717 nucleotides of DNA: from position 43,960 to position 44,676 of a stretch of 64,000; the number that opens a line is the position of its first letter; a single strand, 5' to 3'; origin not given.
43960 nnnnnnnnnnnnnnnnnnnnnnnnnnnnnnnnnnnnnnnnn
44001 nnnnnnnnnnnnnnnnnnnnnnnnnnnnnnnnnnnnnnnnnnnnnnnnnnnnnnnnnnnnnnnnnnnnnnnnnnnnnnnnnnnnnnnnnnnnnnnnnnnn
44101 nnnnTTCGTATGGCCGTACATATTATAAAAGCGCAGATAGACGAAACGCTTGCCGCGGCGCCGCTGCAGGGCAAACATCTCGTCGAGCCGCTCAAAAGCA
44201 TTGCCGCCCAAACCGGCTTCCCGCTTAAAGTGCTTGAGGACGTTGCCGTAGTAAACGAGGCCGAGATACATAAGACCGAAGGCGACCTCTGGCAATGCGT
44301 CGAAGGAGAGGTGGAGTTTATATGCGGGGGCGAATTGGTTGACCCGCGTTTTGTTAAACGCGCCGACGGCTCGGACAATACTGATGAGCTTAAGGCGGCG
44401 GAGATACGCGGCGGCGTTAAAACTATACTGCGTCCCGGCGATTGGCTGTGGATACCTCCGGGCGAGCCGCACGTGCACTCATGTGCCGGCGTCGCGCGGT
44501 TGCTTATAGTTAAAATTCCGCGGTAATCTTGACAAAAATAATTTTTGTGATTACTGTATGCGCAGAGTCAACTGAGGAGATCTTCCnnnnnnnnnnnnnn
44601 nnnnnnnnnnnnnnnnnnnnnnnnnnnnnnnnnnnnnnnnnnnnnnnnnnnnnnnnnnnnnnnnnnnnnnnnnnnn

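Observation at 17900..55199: A 37 kb, almost entirely co-directional glycan assembly and decoration island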

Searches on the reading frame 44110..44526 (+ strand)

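Call 8: search_protein_families(library=pfam, proteins=[window:44110-44526:+], max_evalue=0.001)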
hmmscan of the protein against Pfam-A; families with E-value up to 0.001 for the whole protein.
window:44110-44526:+ (138 aa): 1 family
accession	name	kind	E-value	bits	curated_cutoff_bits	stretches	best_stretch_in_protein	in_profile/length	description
PF07883.17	Cupin_2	-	2.5e-07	30.7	27.2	1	100-134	33-69/70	Cupin domain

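Call 18: search_protein_families(library=ncbifam, proteins=[window:44110-44526:+], max_evalue=0.01)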
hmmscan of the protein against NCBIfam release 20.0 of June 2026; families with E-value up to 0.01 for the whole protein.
window:44110-44526:+ (138 aa): 0 families
